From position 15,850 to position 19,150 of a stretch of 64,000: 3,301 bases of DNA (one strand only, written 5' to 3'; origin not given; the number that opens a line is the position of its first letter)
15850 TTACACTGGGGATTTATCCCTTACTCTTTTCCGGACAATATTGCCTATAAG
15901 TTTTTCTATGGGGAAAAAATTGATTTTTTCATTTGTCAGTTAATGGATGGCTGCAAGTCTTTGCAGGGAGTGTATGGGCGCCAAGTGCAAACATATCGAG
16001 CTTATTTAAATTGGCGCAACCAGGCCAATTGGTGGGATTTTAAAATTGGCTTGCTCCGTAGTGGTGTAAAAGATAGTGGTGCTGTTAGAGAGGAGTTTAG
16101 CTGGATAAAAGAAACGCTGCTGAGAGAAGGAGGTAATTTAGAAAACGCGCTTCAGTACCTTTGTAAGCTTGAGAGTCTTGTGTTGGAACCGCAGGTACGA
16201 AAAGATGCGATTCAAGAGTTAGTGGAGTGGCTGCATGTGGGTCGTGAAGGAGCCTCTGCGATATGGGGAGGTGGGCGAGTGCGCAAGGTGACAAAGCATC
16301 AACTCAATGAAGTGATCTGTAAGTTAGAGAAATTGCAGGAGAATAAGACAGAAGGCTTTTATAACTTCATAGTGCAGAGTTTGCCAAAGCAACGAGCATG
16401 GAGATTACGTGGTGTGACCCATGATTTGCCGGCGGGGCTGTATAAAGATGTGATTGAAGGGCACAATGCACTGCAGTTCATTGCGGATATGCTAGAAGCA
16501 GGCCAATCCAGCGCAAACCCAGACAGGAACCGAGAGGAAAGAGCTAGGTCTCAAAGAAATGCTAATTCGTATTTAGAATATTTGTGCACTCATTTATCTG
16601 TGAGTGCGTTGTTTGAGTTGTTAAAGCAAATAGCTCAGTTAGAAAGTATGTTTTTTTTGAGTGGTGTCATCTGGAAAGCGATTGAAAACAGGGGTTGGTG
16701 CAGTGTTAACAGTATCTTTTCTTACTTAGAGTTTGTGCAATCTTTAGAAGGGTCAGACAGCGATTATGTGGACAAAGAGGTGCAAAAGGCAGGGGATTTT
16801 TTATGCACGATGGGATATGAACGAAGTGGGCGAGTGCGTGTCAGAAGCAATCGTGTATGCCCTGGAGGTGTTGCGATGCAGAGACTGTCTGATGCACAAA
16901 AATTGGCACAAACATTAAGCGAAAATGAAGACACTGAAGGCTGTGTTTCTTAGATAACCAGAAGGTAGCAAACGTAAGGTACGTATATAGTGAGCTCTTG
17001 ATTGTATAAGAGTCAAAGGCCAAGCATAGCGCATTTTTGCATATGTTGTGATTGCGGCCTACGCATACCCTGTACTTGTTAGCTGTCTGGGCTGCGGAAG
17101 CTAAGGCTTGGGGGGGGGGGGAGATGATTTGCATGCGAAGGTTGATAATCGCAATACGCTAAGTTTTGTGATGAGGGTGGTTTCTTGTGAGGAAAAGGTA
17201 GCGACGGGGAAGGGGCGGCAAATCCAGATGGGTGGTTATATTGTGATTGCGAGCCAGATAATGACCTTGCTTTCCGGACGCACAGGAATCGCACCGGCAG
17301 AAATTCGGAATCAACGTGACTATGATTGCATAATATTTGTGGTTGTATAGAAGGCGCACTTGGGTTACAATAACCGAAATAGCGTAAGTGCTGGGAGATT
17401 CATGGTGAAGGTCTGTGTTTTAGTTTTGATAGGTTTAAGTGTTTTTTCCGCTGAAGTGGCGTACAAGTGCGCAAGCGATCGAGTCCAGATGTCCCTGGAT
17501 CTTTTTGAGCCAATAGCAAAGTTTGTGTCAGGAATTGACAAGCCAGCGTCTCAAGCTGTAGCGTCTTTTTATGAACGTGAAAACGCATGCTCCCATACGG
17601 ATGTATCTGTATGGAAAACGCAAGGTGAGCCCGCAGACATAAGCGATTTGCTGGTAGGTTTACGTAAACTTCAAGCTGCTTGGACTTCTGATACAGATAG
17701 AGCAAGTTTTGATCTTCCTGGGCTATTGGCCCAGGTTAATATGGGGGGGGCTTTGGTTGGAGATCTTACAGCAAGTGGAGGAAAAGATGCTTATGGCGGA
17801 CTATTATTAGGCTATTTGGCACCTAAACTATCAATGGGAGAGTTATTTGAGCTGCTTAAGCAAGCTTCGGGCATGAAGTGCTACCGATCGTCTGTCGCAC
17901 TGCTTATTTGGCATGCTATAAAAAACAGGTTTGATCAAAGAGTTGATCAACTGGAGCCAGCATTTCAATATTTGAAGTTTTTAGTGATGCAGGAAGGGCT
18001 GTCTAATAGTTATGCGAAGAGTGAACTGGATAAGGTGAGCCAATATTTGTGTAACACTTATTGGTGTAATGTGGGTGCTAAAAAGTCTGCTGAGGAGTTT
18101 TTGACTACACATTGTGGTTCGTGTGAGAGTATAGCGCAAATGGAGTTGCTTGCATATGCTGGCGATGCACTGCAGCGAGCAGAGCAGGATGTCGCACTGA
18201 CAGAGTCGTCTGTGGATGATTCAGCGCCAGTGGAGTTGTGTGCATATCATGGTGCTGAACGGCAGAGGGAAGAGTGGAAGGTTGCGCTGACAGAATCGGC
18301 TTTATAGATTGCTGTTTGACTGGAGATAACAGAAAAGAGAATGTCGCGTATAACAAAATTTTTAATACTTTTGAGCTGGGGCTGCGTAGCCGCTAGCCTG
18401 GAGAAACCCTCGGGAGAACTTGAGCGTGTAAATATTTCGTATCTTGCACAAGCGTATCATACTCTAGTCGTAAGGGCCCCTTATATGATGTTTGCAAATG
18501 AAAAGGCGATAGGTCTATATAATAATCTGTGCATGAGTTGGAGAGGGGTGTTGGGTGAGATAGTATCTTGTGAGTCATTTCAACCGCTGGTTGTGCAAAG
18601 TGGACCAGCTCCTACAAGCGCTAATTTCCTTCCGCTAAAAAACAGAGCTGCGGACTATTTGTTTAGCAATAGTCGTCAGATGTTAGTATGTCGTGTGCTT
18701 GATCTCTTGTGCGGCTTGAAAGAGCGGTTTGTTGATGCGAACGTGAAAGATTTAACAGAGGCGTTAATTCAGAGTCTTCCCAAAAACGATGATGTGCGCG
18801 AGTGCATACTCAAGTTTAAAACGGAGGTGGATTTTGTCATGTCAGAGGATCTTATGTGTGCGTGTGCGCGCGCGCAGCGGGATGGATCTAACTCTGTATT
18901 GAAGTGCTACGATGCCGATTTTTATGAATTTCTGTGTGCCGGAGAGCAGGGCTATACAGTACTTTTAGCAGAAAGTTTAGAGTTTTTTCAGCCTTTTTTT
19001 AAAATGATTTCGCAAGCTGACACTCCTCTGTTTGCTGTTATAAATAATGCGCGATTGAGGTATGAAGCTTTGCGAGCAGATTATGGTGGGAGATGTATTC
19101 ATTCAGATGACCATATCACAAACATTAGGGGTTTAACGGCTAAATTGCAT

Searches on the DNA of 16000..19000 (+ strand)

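Call 7: search_dna_similar(query=window:16000-19000:+, collection=plasmids, mode=near)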
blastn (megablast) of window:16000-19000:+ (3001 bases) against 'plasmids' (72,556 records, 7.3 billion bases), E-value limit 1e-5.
No match.

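Call 49: search_rna_families(source=window, start=16900, end=17450, threshold=evalue, max_evalue=1)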
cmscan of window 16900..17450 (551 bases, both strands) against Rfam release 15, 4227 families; matches with E-value up to 1: 0.
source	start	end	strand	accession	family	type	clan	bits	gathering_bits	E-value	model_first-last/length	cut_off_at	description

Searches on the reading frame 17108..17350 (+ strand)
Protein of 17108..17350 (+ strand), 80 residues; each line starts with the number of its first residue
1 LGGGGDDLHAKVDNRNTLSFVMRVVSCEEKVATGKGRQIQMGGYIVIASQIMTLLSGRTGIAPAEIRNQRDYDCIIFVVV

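Call 6: search_protein_families(library=pfam, proteins=[window:17108-17350:+], max_evalue=0.01)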
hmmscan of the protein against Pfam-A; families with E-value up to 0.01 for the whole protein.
window:17108-17350:+ (80 aa): 0 families

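Call 62: list_cluster_members(proteins=[window:17108-17347:+, window:17129-17347:+, window:17168-17347:+, window:17171-17347:+, window:16844-17134:-, window:17082-17294:-, window:17162-17359:-, window:17228-17347:+])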
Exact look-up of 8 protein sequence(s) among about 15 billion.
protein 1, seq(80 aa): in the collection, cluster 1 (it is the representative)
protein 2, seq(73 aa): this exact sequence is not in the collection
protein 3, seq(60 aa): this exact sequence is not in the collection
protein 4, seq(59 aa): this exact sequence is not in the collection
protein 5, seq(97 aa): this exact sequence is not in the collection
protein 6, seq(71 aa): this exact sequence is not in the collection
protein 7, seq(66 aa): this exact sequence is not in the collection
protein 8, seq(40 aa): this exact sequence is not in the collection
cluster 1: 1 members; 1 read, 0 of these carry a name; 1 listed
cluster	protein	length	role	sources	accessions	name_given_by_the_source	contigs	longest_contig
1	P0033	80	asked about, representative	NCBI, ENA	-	-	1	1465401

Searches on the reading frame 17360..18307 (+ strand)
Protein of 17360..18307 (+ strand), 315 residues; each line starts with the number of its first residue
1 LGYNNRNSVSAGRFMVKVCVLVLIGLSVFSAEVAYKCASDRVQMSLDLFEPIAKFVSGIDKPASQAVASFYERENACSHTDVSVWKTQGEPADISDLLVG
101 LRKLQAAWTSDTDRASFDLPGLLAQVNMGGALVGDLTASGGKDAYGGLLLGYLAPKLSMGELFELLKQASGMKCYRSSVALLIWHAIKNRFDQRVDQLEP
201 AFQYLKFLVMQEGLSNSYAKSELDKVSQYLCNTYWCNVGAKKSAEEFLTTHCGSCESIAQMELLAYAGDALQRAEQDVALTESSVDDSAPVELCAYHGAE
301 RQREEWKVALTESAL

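Call 6: search_protein_families(library=pfam, proteins=[window:17360-18307:+], max_evalue=0.01)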
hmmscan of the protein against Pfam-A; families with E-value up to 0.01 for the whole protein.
window:17360-18307:+ (315 aa): 0 families

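Call 11: search_protein_families(library=ncbifam, proteins=[window:17402-18307:+], max_evalue=0.01)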
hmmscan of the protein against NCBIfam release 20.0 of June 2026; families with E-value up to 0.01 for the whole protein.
window:17402-18307:+ (301 aa): 0 families

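Call 12: find_homologous_proteins(query=window:17402-18307:+)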
Query window:17402-18307:+ (301 aa): 1 proteins with E <= 0.001 among 2474 candidates.
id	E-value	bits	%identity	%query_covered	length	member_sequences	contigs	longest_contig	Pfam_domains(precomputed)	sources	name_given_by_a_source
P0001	4.4e-195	665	100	100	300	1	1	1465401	-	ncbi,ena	-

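Call 13: find_encoding_contigs(protein=P0001, flank=3000, max_places=6)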
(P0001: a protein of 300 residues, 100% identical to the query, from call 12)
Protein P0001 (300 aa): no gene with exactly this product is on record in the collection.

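Call 27: find_encoding_contigs(protein=P0002, flank=2000, max_places=3)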
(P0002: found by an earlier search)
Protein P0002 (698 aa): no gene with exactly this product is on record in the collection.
